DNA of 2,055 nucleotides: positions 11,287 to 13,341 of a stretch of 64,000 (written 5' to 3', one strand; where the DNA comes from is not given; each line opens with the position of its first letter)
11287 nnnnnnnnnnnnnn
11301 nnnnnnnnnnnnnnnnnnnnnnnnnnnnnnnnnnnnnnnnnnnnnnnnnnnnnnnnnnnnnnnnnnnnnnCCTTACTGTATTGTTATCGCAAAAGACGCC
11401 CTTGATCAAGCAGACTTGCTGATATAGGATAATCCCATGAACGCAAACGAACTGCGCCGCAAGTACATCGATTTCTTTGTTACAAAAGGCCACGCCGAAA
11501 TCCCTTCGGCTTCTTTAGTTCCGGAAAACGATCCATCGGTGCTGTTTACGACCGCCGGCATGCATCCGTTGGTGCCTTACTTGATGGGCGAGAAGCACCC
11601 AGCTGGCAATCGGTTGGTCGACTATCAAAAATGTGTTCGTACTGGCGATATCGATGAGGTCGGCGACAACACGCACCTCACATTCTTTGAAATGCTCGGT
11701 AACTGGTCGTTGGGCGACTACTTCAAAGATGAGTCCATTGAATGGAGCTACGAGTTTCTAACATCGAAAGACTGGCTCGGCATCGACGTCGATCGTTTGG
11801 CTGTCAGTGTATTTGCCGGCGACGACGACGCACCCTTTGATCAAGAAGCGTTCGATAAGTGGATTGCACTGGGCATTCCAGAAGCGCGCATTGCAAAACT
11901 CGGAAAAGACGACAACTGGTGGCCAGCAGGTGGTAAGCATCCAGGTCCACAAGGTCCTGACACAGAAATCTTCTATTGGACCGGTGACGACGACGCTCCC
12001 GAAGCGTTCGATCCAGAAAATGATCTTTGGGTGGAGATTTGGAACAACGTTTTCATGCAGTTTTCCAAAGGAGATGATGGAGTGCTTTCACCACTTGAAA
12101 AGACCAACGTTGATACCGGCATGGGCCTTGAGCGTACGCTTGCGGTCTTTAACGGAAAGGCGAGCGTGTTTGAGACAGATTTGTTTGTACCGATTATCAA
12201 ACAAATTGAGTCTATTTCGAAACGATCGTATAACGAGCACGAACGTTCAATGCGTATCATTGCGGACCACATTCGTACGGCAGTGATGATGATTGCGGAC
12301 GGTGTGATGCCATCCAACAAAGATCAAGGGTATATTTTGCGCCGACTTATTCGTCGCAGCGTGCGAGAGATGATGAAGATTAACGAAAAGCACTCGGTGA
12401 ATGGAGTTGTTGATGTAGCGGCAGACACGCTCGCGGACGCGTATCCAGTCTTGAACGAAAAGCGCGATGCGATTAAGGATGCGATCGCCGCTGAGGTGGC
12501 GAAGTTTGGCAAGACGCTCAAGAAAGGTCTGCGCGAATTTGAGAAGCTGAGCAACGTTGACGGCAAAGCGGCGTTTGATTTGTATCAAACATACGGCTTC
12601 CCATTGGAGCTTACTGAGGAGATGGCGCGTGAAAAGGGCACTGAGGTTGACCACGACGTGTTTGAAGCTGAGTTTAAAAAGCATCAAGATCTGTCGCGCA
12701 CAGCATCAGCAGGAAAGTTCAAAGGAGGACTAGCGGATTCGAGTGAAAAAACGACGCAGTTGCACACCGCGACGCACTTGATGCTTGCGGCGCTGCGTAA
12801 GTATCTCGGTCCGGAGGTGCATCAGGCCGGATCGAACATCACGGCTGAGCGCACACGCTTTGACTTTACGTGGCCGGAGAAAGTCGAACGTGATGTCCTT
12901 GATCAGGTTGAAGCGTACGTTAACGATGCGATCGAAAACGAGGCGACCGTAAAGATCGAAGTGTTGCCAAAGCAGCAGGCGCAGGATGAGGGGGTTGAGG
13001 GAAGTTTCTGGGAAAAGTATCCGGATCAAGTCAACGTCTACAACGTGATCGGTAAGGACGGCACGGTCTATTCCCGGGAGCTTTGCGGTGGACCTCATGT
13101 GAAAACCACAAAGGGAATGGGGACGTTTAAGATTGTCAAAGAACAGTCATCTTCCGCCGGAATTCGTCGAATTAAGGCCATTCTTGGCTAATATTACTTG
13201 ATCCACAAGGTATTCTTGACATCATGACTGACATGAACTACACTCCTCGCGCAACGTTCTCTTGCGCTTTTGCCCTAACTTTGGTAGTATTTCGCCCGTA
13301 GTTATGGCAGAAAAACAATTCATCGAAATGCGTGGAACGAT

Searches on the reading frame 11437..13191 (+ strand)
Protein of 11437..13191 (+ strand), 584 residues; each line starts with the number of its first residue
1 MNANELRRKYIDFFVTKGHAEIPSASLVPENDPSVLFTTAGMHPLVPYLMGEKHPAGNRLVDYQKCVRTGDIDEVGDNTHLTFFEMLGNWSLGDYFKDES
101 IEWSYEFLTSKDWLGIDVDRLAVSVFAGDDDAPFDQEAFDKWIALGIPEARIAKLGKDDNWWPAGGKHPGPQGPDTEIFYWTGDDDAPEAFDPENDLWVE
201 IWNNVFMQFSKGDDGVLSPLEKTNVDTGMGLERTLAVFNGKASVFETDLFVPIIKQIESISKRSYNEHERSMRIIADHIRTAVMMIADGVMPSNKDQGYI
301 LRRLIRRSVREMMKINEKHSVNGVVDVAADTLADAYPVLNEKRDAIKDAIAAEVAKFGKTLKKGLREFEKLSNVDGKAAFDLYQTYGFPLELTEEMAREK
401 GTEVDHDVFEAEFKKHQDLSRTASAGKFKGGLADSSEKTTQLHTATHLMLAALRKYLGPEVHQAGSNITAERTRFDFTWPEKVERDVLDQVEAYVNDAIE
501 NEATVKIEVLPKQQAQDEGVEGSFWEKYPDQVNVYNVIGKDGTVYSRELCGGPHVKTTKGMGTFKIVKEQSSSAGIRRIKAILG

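Call 8: search_protein_families(library=pfam, proteins=[window:11437-13191:+], max_evalue=1)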
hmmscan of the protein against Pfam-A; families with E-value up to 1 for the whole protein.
window:11437-13191:+ (584 aa): 2 families
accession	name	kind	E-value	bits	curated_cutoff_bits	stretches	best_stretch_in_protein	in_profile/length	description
PF01411.24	tRNA-synt_2c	-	7.5e-138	460.9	30.3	1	5-445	1-451/552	tRNA synthetases class II (A)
PF07973.19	tRNA_SAD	-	9.2e-12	45.2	24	1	532-579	1-43/44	Threonyl and Alanyl tRNA synthetase second additional domain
